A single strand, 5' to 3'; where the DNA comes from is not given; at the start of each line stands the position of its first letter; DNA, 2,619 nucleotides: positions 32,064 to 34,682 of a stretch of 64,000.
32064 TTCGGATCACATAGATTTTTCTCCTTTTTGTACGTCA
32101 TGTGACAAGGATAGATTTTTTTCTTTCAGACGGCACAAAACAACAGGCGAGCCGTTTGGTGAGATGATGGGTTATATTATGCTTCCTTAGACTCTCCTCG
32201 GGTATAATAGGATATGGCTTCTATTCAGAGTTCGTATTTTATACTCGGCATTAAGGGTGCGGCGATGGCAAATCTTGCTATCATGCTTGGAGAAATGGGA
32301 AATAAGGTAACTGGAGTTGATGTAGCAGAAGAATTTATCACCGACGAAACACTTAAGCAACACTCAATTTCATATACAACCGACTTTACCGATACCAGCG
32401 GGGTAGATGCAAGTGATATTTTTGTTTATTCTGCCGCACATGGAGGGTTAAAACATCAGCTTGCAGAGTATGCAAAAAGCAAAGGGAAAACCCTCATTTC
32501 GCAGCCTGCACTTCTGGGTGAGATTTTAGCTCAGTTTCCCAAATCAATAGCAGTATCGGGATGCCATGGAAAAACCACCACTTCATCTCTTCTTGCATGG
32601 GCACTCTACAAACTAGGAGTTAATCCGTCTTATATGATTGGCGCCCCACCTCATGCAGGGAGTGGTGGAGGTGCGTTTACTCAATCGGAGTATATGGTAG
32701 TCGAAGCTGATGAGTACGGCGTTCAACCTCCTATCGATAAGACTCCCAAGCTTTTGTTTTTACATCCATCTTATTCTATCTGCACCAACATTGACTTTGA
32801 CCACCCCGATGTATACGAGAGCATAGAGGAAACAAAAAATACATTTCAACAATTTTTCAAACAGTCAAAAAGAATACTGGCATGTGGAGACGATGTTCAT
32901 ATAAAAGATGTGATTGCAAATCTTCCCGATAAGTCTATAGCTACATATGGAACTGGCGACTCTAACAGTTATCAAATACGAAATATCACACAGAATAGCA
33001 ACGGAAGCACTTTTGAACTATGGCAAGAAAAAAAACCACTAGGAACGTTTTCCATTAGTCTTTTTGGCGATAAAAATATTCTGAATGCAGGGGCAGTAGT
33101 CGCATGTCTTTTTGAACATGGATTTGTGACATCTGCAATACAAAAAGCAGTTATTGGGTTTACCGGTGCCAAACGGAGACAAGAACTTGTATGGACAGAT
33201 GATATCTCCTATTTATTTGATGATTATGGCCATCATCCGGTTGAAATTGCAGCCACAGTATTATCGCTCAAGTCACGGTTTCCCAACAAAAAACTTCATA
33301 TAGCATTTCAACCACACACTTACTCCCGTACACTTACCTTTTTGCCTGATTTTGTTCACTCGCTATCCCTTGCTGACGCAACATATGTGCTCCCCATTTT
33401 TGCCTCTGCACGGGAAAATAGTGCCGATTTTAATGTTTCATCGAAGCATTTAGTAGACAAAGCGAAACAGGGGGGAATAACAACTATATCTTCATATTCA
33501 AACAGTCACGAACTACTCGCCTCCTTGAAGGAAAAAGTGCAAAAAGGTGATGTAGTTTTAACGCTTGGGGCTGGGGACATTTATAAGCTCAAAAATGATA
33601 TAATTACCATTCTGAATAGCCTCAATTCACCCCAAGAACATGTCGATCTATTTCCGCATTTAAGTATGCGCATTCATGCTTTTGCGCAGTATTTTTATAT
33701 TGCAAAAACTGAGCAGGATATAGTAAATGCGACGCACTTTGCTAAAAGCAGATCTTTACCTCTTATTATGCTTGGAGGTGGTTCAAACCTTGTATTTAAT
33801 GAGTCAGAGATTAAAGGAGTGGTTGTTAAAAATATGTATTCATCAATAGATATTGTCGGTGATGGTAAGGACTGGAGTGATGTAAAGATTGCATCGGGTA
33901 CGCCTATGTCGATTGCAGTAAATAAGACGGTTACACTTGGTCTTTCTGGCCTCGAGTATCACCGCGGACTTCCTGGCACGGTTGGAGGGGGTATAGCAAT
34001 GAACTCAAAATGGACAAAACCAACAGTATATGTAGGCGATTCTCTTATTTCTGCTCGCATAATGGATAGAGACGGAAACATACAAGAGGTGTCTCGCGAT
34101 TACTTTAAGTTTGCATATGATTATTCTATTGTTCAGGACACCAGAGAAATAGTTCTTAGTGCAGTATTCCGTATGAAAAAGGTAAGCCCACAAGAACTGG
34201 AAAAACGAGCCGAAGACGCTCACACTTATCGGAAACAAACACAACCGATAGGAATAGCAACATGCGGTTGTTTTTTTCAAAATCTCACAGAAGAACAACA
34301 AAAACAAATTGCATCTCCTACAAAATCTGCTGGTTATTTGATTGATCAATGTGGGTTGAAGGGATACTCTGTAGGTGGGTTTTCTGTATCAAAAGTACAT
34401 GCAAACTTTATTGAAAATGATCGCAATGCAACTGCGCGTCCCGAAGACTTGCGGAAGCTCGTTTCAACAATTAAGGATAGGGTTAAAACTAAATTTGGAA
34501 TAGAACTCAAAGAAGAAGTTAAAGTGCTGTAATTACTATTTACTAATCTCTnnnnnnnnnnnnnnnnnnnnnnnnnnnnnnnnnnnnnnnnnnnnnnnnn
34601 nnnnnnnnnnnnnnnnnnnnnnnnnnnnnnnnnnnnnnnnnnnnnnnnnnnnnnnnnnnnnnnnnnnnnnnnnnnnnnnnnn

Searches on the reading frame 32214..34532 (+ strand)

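Call 54: search_protein_families(library=pfam, proteins=[window:32214-34532:+], max_evalue=0.00001)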
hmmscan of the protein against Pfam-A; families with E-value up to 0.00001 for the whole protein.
window:32214-34532:+ (772 aa): 5 families
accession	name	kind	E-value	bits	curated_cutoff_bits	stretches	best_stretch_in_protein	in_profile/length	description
PF02873.21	MurB_C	-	9.6e-27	93.5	27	1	663-771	3-98/99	UDP-N-acetylenolpyruvoylglucosamine reductase, C-terminal domain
PF08245.18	Mur_ligase_M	-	5.4e-19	69.4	24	1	114-298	1-199/200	Mur ligase middle domain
PF02875.26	Mur_ligase_C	-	4.2e-15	57.1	28.4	1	321-454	1-127/127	Mur ligase, glutamate ligase domain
PF01565.28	FAD_binding_4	-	9.2e-14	51.8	26.4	1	492-627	2-139/139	FAD binding domain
PF01225.30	Mur_ligase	-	2.3e-07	31.5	21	1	10-108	4-94/95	Mur ligase family, catalytic domain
